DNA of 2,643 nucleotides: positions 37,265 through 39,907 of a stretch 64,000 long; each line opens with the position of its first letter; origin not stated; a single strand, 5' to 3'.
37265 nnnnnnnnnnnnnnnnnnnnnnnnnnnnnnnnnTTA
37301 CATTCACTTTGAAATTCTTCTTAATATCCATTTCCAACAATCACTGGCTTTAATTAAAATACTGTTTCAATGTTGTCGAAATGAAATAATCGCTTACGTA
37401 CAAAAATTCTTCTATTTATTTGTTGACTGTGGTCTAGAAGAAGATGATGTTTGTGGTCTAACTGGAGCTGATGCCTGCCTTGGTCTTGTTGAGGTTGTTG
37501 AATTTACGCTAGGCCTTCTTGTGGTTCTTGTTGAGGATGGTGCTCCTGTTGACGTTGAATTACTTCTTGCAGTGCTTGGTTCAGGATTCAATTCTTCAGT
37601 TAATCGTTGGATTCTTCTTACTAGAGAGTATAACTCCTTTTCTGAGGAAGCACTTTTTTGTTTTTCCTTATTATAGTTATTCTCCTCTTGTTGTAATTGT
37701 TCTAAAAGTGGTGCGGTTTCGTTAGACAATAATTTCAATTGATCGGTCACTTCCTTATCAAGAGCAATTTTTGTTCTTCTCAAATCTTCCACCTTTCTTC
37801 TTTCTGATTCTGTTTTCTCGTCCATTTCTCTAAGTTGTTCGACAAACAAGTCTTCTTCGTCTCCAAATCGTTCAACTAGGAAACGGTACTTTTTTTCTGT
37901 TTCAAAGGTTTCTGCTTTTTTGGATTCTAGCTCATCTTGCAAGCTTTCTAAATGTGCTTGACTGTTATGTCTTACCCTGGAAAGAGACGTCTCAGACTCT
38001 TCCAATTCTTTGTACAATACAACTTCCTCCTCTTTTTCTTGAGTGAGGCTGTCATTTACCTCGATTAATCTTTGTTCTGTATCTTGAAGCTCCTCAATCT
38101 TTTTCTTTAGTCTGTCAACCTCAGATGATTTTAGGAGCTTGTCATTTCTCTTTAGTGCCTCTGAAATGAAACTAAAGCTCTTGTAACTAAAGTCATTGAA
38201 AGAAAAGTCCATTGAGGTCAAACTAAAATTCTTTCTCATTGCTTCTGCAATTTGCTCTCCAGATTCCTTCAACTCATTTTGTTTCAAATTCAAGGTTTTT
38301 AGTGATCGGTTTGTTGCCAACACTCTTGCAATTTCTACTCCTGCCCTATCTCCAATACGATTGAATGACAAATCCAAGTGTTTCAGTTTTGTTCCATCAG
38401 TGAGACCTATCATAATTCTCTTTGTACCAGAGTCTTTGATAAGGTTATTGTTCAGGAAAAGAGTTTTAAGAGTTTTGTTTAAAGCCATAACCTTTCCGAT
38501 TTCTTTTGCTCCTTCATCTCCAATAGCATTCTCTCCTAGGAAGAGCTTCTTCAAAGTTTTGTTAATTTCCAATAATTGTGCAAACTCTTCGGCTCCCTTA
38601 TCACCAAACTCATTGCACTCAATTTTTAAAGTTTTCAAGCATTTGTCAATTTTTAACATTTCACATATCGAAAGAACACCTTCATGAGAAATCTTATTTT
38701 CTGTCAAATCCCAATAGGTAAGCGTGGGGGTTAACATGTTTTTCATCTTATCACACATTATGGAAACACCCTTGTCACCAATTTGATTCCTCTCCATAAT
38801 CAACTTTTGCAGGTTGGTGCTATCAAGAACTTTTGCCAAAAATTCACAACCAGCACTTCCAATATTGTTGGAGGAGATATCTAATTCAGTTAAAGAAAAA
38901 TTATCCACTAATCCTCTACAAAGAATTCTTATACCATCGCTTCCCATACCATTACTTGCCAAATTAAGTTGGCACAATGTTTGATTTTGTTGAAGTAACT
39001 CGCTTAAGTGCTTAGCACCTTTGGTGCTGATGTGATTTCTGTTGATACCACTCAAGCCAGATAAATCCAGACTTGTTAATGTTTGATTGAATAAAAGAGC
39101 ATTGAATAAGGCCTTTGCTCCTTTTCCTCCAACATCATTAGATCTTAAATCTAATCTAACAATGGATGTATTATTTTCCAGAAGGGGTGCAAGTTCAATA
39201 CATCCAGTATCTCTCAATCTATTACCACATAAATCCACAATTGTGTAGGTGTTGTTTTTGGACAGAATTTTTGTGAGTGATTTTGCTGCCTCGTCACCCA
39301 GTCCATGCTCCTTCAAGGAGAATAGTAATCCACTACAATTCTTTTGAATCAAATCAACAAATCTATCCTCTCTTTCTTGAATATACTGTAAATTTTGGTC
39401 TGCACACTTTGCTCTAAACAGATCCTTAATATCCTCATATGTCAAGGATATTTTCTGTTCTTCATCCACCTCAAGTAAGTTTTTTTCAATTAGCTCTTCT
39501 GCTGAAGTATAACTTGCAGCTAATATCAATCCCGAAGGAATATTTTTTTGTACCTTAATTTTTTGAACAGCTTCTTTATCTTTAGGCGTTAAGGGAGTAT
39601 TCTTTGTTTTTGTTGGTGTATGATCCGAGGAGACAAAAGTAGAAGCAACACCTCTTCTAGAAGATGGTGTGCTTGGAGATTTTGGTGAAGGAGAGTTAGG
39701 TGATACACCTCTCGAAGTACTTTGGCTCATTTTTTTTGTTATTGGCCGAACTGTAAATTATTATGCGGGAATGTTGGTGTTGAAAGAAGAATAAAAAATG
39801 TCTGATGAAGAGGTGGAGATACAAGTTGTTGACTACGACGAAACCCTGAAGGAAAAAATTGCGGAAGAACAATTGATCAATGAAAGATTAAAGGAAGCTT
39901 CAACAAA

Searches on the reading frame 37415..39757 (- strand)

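Call 49: search_protein_families(library=pfam, proteins=[window:37415-39757:-], max_evalue=0.0001)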
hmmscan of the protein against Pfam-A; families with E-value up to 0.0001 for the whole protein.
window:37415-39757:- (781 aa): 3 families
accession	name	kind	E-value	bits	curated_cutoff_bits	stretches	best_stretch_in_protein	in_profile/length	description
PF13516.12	LRR_6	-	1.8e-45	149.8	23.4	1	286-308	2-24/24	Leucine Rich repeat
PF00560.39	LRR_1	-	2.6e-11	41.8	20.6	0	288-302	1-15/23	Leucine Rich Repeat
PF12799.13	LRR_4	-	5.2e-09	36.5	27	0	456-496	1-36/44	Leucine Rich repeats (2 copies)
